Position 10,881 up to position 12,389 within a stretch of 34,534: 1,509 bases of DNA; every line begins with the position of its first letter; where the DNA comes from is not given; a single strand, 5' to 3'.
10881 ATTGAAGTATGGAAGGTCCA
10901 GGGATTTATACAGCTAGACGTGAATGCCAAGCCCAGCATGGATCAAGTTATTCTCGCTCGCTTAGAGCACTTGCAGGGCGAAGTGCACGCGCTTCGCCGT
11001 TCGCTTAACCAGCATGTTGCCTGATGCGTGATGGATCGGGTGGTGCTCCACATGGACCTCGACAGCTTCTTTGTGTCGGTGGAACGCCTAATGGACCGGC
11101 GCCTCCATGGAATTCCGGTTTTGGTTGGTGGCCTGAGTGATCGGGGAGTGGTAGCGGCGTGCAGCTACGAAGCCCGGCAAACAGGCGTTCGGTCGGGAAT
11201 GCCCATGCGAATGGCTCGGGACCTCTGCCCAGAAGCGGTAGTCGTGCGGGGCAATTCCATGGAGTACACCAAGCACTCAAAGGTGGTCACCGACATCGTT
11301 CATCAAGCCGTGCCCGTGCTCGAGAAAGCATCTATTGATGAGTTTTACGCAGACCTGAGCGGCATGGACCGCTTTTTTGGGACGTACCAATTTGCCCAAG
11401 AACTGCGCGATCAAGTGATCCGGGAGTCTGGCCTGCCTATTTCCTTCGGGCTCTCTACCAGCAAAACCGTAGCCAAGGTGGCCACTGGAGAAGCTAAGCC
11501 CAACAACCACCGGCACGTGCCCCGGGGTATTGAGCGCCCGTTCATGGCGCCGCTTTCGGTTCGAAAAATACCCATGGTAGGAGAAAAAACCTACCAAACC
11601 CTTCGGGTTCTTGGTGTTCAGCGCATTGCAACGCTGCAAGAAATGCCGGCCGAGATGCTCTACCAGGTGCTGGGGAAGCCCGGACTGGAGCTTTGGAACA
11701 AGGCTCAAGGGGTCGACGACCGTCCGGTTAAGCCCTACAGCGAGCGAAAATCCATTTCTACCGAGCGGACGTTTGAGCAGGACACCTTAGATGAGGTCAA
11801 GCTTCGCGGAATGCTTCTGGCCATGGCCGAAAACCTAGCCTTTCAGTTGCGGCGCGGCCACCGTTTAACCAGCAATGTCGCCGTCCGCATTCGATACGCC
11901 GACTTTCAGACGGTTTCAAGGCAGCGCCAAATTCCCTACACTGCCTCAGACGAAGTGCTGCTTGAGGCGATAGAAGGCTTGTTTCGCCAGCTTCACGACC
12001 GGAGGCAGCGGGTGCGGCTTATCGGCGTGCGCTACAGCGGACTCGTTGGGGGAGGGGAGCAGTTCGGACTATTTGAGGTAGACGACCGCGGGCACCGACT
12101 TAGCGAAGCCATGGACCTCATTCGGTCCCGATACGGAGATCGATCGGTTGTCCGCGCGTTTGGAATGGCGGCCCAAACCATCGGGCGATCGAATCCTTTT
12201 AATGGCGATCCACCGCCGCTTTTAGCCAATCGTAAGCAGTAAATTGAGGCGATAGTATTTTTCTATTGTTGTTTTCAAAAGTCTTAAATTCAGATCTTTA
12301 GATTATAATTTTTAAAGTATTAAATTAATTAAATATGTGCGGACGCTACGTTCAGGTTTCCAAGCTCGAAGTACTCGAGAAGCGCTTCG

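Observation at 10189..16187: SOS-type mutagenesis cassette of non-canonical composition: XRE/S24 repressor, active DinB, SRAP, DnaE2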

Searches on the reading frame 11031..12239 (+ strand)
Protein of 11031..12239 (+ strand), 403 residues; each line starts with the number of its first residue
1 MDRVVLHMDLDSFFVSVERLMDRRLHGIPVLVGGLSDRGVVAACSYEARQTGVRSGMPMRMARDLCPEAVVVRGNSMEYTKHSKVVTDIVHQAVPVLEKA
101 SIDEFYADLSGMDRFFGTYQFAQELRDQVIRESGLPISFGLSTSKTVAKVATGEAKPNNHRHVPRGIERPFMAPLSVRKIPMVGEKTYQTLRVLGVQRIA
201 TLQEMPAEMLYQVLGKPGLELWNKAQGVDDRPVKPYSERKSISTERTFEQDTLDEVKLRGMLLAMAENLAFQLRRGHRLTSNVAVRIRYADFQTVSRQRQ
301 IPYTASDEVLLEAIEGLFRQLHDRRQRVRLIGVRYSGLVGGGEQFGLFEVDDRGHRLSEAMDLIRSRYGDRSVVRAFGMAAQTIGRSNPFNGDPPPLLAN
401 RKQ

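Call 3: search_protein_families(library=pfam, proteins=[window:11031-12239:+], max_evalue=0.01)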
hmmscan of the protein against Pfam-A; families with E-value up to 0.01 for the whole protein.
window:11031-12239:+ (403 aa): 5 families
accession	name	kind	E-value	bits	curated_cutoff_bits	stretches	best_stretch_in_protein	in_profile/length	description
PF00817.25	IMS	-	6.7e-43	146.6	23.2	1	9-152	2-147/148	impB/mucB/samB family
PF11799.13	IMS_C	-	3.1e-26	92.4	20.7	1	239-344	1-106/109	impB/mucB/samB family C-terminal domain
PF21999.2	IMS_HHH_1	-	3.1e-05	24.8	27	1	179-229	2-53/53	DNA polymerase-iota, thumb domain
PF11798.14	IMS_HHH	-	0.0053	17.4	24.4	0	169-196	5-32/32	IMS family HHH motif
PF11731.14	Cdd1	-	0.0074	16.9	25.5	0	177-214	8-45/86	Pathogenicity locus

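Call 4: search_protein_families(library=ncbifam, proteins=[window:11031-12239:+], max_evalue=0.01)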
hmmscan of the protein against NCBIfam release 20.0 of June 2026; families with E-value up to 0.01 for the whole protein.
window:11031-12239:+ (403 aa): 10 families
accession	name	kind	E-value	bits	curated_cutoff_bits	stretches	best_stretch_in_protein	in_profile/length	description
NF002882.0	PRK03348.1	equivalog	1.4e-92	310.9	389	1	2-360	4-365/461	DNA polymerase IV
NF003015.0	PRK03858.1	subfamily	2.5e-83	280.4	367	1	4-380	8-387/399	DNA polymerase IV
NF002751.0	PRK02794.1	equivalog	4.4e-78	263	371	1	5-380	40-419/425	DNA polymerase IV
NF002677.0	PRK02406.1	equivalog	3.6e-77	259.8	256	1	3-335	6-340/357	DNA polymerase IV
NF010731.0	PRK14133.1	equivalog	2.7e-76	257.1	362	1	1-338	1-336/352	DNA polymerase IV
NF002848.0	PRK03103.1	subfamily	5.4e-68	229.3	381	1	1-381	2-394/410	DNA polymerase IV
NF002492.0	PRK01810.1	equivalog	1.9e-65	221.2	399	1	2-376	9-392/412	DNA polymerase IV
NF002883.0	PRK03352.1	equivalog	4.7e-59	200.3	330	1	2-335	4-339/347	DNA polymerase IV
NF002292.0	PRK01216.1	equivalog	2.2e-41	142.1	339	1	4-338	2-339/351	DNA polymerase IV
NF002955.0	PRK03609.1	subfamily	1.3e-23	83.6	431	1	7-293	4-298/422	translesion error-prone DNA polymerase V subunit UmuC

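Call 19: search_solved_structures(query=window:11031-12239:+, show_alignments=2, max_evalue=1e-10)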
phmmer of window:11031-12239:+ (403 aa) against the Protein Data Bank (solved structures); distinct sequences matched with E-value up to 1e-10: 69 (the best 60 are shown).
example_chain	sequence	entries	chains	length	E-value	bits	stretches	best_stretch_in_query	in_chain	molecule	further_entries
7yll_A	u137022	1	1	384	3.1e-61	210.6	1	1-339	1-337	DNA polymerase IV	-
4ir1_F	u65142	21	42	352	2.8e-41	144.9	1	3-314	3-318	DNA polymerase IV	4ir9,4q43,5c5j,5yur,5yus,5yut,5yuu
4r8u_A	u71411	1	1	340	3.2e-41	144.7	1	3-313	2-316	DNA polymerase IV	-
4r8u_B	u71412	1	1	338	5.3e-41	144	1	3-313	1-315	DNA polymerase IV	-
4irc_F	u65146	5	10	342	7.3e-41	143.5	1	3-313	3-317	DNA polymerase IV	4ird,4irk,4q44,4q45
6jup_F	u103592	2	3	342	3.3e-40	141.4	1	3-313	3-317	DNA polymerase IV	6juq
6juq_A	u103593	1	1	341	3.7e-40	141.2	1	3-313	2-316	DNA polymerase IV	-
3qz7_A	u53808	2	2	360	2.4e-34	122.1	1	4-349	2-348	DNA polymerase IV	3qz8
2uvr_A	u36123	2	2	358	2.9e-34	121.8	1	4-339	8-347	DNA POLYMERASE IV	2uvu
9nkd_A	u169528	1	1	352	3.8e-34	121.4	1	4-339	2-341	DNA polymerase IV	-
6l84_A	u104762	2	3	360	3.9e-34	121.4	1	4-340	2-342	DNA polymerase IV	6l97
2bq3_A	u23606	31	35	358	4.1e-34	121.3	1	4-339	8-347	DNA POLYMERASE IV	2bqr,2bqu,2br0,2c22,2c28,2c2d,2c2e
4gc7_A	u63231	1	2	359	4.1e-34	121.3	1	4-339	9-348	DNA polymerase IV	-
2w9b_A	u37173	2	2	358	4.8e-34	121.1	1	4-339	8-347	DNA POLYMERASE IV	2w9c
2asd_A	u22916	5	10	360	5e-34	121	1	4-339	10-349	DNA polymerase IV | Dpo4 polymerase IV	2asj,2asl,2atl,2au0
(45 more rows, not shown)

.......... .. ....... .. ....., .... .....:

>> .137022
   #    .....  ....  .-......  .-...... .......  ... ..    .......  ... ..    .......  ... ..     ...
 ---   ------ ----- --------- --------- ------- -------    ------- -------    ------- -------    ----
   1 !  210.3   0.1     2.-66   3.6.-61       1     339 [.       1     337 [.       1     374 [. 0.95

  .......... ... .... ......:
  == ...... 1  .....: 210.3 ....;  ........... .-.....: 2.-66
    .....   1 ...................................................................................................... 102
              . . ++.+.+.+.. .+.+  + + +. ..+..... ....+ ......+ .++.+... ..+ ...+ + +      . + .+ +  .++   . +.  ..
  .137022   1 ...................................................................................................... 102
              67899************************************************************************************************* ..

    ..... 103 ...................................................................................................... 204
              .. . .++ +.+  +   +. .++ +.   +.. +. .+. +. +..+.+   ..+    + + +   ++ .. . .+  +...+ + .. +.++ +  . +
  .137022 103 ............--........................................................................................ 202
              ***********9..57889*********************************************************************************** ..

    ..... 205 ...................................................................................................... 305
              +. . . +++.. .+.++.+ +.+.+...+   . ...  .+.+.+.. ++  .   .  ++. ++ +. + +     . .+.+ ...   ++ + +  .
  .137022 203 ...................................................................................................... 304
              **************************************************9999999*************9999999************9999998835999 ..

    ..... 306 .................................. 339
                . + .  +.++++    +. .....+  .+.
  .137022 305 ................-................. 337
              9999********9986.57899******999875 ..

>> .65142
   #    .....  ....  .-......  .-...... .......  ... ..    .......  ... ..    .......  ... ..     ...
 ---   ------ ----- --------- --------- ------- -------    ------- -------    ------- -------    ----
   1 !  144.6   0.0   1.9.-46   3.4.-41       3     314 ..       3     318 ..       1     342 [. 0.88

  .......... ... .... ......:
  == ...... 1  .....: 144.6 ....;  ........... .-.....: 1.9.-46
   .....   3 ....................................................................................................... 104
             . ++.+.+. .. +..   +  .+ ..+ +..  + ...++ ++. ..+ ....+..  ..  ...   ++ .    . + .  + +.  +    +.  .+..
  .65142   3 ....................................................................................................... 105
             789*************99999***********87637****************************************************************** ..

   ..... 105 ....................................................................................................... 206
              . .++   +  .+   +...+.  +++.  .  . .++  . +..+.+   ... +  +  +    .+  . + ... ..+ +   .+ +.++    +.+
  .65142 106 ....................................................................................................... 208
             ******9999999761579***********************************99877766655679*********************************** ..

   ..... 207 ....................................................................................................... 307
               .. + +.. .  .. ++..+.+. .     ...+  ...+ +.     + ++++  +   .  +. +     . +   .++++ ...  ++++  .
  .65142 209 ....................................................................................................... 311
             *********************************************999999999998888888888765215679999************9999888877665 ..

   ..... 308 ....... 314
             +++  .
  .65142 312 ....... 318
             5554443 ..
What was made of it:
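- Checked: These align with the E. coli Pol IV catalytic residues (call 19).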

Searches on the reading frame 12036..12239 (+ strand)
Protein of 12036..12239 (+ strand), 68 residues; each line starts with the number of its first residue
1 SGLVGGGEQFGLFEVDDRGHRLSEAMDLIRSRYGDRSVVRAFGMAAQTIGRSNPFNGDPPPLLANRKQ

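Call 62: search_solved_structures(query=A3, max_evalue=10, show_alignments=4)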
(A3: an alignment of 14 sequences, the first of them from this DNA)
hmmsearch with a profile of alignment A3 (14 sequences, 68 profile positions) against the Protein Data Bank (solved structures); distinct sequences matched with E-value up to 10: 3.
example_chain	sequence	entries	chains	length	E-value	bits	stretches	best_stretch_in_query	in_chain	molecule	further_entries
3cmu_A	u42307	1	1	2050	0.00099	22.3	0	15-50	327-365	Protein recA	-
3cmt_A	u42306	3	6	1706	0.0025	21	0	15-50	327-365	Protein recA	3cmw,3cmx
3cmv_A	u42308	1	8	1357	0.021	18.1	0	15-50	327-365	Protein recA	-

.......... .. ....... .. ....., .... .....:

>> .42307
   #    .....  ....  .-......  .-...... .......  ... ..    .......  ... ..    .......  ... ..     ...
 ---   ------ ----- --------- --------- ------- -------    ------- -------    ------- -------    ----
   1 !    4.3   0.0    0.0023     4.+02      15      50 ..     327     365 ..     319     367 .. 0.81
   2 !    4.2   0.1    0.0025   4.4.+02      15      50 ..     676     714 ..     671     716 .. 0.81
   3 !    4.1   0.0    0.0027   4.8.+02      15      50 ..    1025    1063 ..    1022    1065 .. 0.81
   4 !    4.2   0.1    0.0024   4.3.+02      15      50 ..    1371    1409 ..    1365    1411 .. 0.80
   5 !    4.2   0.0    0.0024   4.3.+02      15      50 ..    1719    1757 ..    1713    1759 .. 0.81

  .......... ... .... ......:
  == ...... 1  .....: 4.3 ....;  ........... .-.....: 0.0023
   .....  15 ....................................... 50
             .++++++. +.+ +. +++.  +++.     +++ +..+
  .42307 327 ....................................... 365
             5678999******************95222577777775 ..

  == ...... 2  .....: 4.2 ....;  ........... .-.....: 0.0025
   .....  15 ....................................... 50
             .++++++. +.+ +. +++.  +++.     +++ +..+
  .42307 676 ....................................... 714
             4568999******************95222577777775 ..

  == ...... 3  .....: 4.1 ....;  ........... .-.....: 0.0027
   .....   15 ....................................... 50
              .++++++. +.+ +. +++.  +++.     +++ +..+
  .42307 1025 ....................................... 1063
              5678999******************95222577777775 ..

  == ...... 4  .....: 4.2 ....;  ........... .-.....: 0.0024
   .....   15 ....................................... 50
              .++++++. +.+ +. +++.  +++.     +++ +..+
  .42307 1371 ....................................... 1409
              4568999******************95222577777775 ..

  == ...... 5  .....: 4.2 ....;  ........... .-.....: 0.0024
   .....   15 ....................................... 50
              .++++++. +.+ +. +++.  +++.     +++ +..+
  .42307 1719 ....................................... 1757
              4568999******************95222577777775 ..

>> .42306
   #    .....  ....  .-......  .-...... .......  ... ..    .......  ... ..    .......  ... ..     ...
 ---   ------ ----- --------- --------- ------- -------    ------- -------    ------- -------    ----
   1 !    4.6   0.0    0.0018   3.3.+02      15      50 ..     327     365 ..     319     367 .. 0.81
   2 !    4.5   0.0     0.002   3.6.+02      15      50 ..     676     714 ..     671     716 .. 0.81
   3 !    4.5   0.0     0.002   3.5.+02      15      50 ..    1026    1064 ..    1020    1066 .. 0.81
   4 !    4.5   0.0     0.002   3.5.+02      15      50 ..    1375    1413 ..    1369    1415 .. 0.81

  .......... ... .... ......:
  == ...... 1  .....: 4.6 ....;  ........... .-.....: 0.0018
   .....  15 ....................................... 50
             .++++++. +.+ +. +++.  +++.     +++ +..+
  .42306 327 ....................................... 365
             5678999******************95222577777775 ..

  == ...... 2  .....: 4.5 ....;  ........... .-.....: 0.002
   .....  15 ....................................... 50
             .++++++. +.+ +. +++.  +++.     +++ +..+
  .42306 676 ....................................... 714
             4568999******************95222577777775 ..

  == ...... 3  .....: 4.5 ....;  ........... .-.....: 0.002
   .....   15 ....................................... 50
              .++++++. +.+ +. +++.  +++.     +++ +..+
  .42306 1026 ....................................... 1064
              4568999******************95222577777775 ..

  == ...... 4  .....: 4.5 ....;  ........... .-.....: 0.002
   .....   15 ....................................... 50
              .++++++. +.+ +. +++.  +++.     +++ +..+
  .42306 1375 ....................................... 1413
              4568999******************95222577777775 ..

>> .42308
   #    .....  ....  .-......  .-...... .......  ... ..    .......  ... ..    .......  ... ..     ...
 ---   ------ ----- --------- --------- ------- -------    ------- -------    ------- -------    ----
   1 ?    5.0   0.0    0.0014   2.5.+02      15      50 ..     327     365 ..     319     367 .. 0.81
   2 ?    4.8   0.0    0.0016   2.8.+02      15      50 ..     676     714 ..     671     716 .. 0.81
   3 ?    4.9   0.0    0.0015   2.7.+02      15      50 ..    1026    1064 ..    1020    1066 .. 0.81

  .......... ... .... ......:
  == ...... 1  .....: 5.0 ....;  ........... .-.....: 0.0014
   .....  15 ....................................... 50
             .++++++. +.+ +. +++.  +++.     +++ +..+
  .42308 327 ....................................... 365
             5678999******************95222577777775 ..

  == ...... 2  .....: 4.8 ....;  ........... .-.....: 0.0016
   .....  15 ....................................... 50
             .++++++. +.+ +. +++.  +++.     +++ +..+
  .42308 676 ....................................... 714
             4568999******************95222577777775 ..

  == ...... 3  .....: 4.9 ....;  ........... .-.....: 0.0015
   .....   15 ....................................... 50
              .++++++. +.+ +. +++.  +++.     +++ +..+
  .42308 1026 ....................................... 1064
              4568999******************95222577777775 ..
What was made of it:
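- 11031..12242 (+): Active Y-family DNA polymerase of the 'Bacteroid-PolY2' group, 403 aa. Catalytic residues are D9, D11, D103, E104. It carries a beta-clamp-type motif QFGLF (aa 344-348, nt 12060-12074), a RecA-N-terminus-like motif (aa 357-378, nt 12099-12164) and a conserved tail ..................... (nt 12177-12239). A profile of the C-terminal region hits only the E. coli RecA N-terminus in the whole PDB (call 62; weak, because the score sums over fused repeats).
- The RecA-NT similarity is statistically weak taken alone (call 62).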
